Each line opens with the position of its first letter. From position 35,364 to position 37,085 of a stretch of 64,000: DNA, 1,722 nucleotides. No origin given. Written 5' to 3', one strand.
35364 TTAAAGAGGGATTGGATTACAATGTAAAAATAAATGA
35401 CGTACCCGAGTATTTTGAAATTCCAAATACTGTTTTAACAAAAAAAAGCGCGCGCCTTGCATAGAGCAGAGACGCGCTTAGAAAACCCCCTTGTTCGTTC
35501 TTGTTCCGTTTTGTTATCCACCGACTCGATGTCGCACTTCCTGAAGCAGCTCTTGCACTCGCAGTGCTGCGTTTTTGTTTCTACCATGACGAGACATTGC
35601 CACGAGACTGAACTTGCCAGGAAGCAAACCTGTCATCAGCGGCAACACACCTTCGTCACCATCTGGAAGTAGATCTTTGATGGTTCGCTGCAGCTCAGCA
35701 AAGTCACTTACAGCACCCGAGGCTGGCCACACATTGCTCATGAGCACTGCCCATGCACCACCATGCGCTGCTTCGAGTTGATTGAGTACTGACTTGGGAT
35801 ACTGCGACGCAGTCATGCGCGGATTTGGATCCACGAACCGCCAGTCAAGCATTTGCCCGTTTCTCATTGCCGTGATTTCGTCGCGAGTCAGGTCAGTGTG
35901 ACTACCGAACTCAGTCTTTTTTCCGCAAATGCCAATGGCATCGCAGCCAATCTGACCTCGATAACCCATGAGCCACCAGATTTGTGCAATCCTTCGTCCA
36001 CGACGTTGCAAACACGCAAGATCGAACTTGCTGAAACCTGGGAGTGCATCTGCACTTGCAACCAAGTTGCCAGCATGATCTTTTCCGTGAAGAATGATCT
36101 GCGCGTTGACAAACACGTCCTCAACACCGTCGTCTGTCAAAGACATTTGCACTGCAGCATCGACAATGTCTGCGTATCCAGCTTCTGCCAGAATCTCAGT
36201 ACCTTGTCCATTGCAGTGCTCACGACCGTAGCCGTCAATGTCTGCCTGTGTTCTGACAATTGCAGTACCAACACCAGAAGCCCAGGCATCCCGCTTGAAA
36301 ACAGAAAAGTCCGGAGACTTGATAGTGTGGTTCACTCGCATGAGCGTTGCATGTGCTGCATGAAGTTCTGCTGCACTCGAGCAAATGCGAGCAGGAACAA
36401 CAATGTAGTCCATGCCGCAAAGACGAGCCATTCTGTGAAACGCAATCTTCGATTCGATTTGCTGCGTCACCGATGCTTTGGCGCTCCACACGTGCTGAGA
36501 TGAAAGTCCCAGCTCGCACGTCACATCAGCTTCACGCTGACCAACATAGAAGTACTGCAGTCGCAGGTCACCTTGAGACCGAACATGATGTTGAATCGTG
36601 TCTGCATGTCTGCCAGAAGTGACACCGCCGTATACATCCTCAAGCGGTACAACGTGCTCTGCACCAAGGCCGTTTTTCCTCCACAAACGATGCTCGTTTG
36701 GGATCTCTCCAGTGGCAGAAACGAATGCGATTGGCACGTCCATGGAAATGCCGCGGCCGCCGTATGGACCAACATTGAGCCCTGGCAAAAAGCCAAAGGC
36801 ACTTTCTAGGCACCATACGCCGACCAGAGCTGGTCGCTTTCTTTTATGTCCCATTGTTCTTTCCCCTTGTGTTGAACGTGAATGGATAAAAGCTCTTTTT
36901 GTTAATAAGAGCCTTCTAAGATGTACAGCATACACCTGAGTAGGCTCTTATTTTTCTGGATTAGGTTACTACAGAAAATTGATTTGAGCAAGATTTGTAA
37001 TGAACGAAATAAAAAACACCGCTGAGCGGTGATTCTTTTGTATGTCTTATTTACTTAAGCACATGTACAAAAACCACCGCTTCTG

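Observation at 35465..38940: Adjacent high-GC genes for a second ATP-grasp-like ligase and a PepT-like M20 peptidase; ligase paralogy with the 26643 gene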

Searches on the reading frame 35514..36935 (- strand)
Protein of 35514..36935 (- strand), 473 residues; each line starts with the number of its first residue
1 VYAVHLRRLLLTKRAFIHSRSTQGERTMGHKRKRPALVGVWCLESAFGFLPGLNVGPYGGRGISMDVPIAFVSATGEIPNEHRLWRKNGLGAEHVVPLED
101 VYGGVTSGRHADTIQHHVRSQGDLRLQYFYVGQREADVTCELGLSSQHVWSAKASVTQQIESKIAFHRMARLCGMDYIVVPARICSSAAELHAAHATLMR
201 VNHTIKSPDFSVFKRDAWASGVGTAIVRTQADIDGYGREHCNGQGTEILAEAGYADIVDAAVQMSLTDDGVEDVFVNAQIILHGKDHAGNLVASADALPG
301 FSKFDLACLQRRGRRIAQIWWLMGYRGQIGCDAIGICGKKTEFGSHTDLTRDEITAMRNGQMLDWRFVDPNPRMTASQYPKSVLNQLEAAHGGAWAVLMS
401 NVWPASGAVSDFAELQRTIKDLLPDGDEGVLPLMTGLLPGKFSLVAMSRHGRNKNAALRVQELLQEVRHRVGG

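Call 4: search_protein_families(library=pfam, proteins=[window:35514-36935:-], max_evalue=1)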
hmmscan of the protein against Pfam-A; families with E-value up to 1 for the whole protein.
window:35514-36935:- (473 aa): 0 families

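Call 5: search_protein_families(library=ncbifam, proteins=[window:35514-36935:-], max_evalue=1)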
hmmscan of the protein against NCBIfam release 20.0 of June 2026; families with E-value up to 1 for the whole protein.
window:35514-36935:- (473 aa): 0 families

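Call 9: search_solved_structures(query=window:35514-36935:-, max_evalue=10)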
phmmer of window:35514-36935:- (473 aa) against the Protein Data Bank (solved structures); distinct sequences matched with E-value up to 10: 0.

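Call 12: find_homologous_proteins(query=window:35514-36935:-, max_evalue=0.001)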
Query window:35514-36935:- (473 aa): 5 proteins with E <= 0.001 among 8000 candidates.
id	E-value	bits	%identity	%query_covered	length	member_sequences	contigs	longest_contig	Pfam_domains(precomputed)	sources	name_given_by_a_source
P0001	0.0e+0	1032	100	94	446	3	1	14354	-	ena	-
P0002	5.6e-162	558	59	91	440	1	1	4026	-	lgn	-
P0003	4.8e-161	555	58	91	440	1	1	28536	-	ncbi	-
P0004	1.4e-159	550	58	92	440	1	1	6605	-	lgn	-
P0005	1.9e-148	514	55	93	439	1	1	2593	-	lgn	-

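Call 14: find_encoding_contigs(protein=P0003, flank=10000, max_places=4)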
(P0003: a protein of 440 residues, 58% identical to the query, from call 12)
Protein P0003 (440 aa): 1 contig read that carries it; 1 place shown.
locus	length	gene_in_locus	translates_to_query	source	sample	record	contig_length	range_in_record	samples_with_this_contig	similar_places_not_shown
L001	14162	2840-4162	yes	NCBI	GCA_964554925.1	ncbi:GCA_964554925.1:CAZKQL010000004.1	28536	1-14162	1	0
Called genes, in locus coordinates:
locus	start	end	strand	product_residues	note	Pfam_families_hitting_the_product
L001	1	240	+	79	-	?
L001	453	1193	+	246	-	PF01145:Band_7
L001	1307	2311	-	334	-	PF01551:Peptidase_M23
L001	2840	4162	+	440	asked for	-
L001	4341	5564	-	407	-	-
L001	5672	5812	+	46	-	-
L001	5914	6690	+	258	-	PF11345:DUF3147 (faint)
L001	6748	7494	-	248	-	PF08299:Bac_DnaA_C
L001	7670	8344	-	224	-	PF00535:Glycos_transf_2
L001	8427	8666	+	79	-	-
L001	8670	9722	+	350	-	PF06925:MGDG_synth, PF02350:Epimerase_2 (faint), PF04101:Glyco_tran_28_C (faint)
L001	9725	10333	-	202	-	-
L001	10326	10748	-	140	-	-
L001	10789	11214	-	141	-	PF18895:T4SS_pilin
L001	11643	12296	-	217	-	PF18895:T4SS_pilin (weak)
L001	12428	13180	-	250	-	PF18895:T4SS_pilin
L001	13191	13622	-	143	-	PF18895:T4SS_pilin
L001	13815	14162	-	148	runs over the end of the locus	PF18895:T4SS_pilin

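Call 15: find_encoding_contigs(protein=P0004, flank=10000, max_places=4)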
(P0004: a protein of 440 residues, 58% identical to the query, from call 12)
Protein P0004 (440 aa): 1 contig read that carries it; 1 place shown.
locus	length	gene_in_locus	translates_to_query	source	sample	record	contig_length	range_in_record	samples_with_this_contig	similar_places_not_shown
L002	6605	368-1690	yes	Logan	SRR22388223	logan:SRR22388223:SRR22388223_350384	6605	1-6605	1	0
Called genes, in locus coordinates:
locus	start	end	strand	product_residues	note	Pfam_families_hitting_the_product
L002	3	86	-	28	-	?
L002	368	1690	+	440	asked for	-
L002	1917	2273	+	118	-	PF09685:MamF_MmsF (weak)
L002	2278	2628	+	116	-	-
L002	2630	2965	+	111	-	PF03551:PadR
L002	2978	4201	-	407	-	PF03816:LytR_cpsA_psr (faint)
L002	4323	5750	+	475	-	-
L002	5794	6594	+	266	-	-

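Call 16: find_encoding_contigs(protein=P0001, flank=10000, max_places=4)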
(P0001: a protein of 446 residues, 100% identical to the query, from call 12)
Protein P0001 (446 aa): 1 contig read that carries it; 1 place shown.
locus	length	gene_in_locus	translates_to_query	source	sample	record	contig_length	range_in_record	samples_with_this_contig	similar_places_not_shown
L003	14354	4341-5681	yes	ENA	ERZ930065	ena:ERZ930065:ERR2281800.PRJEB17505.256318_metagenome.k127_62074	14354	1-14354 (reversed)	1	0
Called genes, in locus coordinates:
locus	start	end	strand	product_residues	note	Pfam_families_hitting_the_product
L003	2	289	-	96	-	?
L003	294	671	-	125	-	PF06210:DUF1003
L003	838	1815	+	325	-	PF06144:DNA_pol3_delta, PF21694:DNA_pol3_delta_C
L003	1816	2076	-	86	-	-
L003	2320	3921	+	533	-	-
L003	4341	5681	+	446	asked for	-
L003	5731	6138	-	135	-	PF08888:HopJ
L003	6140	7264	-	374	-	PF02646:RmuC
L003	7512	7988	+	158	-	PF00383:dCMP_cyt_deam_1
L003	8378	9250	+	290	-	PF12760:Zn_ribbon_IS1595 (weak), PF12762:DDE_Tnp_IS1595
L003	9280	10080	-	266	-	-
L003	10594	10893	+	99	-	-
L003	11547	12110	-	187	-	PF12762:DDE_Tnp_IS1595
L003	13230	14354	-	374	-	?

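Call 23: search_protein_representatives(protein=window:35514-36935:-)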
Query: 473 residues. Proteins with E-value up to 0.001 (for the whole library): 38; up to 1e-10: 14; up to 1e-30: 2. The best 38 are listed.
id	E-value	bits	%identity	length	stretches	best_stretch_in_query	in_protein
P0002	1.8e-162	558.2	59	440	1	40-472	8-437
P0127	6.7e-102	358.5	47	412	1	37-472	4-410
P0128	1.2e-28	116.9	33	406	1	127-450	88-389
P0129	2.5e-26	109.3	31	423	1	45-471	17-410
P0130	1.4e-22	96.9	31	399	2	43-334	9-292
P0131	1.1e-18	84.0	33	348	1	58-340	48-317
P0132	1.2e-18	84.0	32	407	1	111-449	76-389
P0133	4.0e-18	82.2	32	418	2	139-334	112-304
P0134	3.6e-16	75.8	28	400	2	38-334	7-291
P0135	2.7e-15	72.9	27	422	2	68-334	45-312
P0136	1.2e-14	70.8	32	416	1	148-448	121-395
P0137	2.6e-12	63.1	32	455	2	246-452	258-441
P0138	4.0e-12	62.4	32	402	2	87-333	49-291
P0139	1.5e-11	60.6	29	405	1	124-452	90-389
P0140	1.1e-10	57.7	29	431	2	75-333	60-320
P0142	4.6e-09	52.4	30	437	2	136-334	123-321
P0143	7.4e-09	51.7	25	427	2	34-335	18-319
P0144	3.7e-08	49.4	28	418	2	71-335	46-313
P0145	6.7e-08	48.5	27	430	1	135-442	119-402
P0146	6.9e-08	48.5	28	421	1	118-471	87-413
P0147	1.1e-07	47.8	27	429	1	90-463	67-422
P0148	1.9e-07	47.0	29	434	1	87-434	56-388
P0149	2.0e-07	47.0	30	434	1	125-449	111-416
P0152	1.3e-05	41.0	26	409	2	51-338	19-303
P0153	2.4e-05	40.1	31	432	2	77-293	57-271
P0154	2.8e-05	39.9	26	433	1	45-437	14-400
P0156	3.8e-05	39.4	33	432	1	242-438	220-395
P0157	3.8e-05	39.4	27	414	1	110-438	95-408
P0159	1.8e-04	37.2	26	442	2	56-334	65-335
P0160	3.8e-04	36.1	29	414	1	209-464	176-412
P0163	9.1e-04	34.9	25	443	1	54-333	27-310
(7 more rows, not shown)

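Call 25: search_protein_families(library=pfam, alignment_id=A1, max_evalue=0.01)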
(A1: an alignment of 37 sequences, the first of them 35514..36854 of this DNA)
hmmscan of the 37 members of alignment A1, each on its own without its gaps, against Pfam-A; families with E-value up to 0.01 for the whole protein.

A. member 1, window:35514-36854:- (446 aa): 0 families

B. families by the number of members that match (of 37 scanned): 7 families
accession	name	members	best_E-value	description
PF02655.19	ATP-grasp_3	12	1e-05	ATP-grasp domain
PF01071.24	GARS_A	2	0.00045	Phosphoribosylglycinamide synthetase, ATP-grasp (A) domain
PF14398.11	ATPgrasp_YheCD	1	0.00065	YheC/D like ATP-grasp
PF05025.18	RbsD_FucU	1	0.0013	RbsD / FucU transport protein family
PF14397.11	ATPgrasp_ST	1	0.0013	Sugar-transfer associated ATP-grasp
PF18604.6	PreAtp-grasp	1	0.0015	Pre ATP-grasp domain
PF02786.22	CPSase_L_D2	1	0.0028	Carbamoyl-phosphate synthase L chain, ATP binding domain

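Call 26: search_solved_structures(query=A1, max_evalue=1, show_alignments=2)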
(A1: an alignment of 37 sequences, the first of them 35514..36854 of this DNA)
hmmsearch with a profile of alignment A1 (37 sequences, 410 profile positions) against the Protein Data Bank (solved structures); distinct sequences matched with E-value up to 1: 72 (the best 60 are shown).
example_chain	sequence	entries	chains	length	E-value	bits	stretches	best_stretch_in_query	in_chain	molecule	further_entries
3wvq_A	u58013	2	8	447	2.1e-16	62.8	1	131-399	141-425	PGM1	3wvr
8ynd_A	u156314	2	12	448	1.1e-14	57.2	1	67-330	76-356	ATP-grasp peptide ligase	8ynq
7r8p_A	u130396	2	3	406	7.2e-10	41.3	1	182-330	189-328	ATP-grasp domain-containing protein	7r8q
1a9x_A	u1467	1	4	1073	8.7e-08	34.4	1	102-317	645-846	CARBAMOYL PHOSPHATE SYNTHETASE (LARGE CHAIN)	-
1vkz_A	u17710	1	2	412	1.4e-07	33.8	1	105-317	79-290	Phosphoribosylamine--glycine ligase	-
1ce8_A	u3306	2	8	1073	2e-07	33.2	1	102-317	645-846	PROTEIN (CARBAMOYL-PHOSPHATE SYNTHASE) | carbamoyl phosphate synthetase large chain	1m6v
1bxr_A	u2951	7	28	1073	2e-07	33.2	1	102-317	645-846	CARBAMOYL-PHOSPHATE SYNTHASE | CARBAMOYL PHOSPHATE SYNTHETASE: LARGE SUBUNIT | CARBAMOYL PHOSPHATE SYNTHETASE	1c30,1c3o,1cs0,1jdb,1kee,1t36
8yi6_A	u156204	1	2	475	7.7e-07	31.3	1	77-322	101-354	L-propargylglycine--L-glutamate ligase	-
3mjf_A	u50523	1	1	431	4.1e-06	28.9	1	117-317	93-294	Phosphoribosylamine--glycine ligase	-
1gso_A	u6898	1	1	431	4.6e-06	28.8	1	117-317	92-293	PROTEIN (GLYCINAMIDE RIBONUCLEOTIDE SYNTHETASE)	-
5dot_A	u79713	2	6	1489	7.2e-06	28.1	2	175-320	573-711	Carbamoyl-phosphate synthase [ammonia], mitochondrial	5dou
6uel_A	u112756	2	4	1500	7.4e-06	28.1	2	175-320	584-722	Carbamoyl-phosphate synthase [ammonia], mitochondrial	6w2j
4mv1_A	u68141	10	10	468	1.3e-05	27.2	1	106-317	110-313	Biotin carboxylase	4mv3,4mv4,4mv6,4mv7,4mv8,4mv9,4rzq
3df7_A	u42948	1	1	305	1.6e-05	27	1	219-321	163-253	Putative ATP-grasp superfamily protein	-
2c00_A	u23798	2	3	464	3.8e-05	25.7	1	107-317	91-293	BIOTIN CARBOXYLASE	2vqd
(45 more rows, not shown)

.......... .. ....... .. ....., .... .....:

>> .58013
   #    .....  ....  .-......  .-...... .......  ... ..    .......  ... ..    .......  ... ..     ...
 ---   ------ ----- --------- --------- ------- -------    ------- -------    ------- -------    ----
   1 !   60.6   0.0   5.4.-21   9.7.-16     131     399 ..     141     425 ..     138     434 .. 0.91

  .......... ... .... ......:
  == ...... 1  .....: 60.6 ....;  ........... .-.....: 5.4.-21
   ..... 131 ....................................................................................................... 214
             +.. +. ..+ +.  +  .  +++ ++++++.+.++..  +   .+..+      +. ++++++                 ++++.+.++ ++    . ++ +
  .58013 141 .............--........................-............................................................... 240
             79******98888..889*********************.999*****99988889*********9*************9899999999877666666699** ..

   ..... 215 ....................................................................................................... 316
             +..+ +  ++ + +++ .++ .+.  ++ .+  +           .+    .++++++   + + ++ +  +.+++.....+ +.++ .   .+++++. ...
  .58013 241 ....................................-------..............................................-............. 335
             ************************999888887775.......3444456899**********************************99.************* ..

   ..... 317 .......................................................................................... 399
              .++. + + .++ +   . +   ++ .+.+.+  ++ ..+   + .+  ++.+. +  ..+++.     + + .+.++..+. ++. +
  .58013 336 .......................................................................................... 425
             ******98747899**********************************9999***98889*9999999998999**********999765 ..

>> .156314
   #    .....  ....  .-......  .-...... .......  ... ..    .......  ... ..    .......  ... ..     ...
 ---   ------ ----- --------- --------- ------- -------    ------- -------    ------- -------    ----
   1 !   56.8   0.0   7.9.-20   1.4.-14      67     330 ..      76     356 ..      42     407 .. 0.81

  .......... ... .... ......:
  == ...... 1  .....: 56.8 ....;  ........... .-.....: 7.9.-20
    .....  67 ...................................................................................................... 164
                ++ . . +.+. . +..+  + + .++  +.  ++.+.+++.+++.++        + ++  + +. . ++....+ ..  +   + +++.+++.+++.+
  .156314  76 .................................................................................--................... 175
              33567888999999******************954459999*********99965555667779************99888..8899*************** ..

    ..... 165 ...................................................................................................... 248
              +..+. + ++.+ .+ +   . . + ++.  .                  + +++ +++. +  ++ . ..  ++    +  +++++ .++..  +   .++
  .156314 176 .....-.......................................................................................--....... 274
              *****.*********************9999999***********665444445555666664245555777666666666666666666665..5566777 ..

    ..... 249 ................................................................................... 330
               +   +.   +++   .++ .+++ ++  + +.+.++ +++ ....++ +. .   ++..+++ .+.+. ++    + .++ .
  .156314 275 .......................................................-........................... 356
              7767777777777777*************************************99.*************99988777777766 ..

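Call 29: list_cluster_members(proteins=[P0127, P0128, P0129, P0130, P0131, P0132, P0133, P0134, P0135, P0136])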
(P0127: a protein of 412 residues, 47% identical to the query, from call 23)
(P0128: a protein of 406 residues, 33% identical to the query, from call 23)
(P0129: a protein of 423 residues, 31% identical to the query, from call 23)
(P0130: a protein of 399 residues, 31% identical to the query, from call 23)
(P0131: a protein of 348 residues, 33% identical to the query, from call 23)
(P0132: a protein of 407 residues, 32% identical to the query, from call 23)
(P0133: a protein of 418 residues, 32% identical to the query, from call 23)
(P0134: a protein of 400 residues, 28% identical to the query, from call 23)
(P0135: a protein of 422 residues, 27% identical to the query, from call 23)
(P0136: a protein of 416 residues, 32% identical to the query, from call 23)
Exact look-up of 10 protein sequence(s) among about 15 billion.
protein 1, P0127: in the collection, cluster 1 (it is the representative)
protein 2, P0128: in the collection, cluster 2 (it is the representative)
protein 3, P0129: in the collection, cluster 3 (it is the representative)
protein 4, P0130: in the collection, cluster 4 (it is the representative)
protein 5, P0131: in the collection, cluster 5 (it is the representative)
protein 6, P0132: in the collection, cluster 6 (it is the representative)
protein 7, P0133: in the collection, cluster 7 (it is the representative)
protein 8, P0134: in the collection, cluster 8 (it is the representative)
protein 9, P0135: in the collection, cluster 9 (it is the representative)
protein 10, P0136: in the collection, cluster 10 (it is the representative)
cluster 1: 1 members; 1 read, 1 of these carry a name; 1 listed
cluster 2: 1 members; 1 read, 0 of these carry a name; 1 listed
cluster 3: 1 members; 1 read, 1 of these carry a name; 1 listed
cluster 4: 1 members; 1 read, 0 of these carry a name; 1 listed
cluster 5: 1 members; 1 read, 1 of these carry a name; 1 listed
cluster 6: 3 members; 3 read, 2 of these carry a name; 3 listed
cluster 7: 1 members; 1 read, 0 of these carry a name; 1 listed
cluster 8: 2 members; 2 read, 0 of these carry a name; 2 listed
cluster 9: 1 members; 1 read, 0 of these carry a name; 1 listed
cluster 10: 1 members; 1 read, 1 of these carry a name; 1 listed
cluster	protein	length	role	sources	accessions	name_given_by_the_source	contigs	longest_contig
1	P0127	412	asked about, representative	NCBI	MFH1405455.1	MAG: hypothetical protein ABIH21_05190 [Patescibacteria group bacterium]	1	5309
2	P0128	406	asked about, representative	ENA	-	-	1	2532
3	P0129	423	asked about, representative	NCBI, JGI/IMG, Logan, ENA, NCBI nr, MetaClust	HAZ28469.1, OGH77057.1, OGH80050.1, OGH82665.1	MAG TPA: hypothetical protein DCY48_01690 [Candidatus Magasanikbacteria bacterium] | MAG: hypothetical protein A3I74_00600 [Candidatus Magasanikbacteria bacterium ... | status=active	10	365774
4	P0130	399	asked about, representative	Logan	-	-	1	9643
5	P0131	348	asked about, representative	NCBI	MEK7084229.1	MAG: hypothetical protein AAB932_03280, partial [Patescibacteria group bacterium]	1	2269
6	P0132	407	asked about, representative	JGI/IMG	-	hypothetical protein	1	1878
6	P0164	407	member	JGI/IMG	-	hypothetical protein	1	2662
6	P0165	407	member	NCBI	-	-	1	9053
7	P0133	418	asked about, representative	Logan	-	-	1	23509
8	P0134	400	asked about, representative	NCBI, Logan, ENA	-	-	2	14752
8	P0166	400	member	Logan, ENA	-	-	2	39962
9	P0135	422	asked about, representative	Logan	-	-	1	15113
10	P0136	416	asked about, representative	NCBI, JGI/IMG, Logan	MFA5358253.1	MAG: hypothetical protein WC310_00325 [Patescibacteria group bacterium] | hypothetical protein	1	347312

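Call 30: find_encoding_contigs(protein=P0129, flank=8000, max_places=2)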
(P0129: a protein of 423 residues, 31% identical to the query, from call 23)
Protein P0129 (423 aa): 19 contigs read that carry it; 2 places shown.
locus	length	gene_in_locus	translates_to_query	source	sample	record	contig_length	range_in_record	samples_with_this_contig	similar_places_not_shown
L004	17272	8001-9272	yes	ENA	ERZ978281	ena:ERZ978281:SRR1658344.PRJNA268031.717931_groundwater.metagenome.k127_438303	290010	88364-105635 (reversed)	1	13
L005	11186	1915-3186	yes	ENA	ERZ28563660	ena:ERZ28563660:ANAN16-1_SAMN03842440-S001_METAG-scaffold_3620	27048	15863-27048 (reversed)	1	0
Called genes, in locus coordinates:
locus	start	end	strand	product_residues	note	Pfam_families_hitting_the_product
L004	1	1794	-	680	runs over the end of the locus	PF21760:SecD_1st, PF00639:Rotamase, PF13616:Rotamase_3, PF00639:Rotamase, PF13145:Rotamase_2 (weak), PF22599:SecDF_P1_head, PF02355:SecD_SecF_C, PF03176:MMPL, +1 more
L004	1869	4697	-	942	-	PF07517:SecA_DEAD, PF01043:SecA_PP_bind, PF21090:P-loop_SecA, PF07516:SecA_SW, PF02810:SEC-C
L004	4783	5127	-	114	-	PF02482:Ribosomal_S30AE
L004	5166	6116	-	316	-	PF01565:FAD_binding_4, PF02873:MurB_C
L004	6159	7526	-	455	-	PF01541:GIY-YIG, PF27096:UvrC_M, PF02151:UVR, PF08459:UvrC_RNaseH_dom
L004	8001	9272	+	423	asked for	-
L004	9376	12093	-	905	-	PF02463:SMC_N (faint), PF03193:RsgA_GTPase (faint), PF13175:AAA_15 (faint), PF13555:AAA_29 (faint), PF20703:nSTAND1 (faint), PF20720:nSTAND3 (faint), PF00005:ABC_tran (faint), PF17760:UvrA_inter, +3 more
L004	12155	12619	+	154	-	-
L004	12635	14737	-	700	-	PF04851:ResIII, PF17757:UvrB_inter, PF27431:UvrB_3rd, PF00271:Helicase_C, PF12344:UvrB, PF02151:UVR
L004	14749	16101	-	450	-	PF00753:Lactamase_B, PF12706:Lactamase_B_2, PF16661:Lactamase_B_6 (weak), PF10996:Beta-Casp, PF07521:RMMBL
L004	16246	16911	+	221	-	-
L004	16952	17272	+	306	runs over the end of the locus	PF01544:CorA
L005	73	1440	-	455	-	PF01541:GIY-YIG, PF27096:UvrC_M, PF02151:UVR, PF08459:UvrC_RNaseH_dom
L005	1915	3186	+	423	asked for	-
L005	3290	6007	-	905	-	PF02463:SMC_N (faint), PF03193:RsgA_GTPase (faint), PF13175:AAA_15 (faint), PF13555:AAA_29 (faint), PF20703:nSTAND1 (faint), PF20720:nSTAND3 (faint), PF00005:ABC_tran (faint), PF17760:UvrA_inter, +3 more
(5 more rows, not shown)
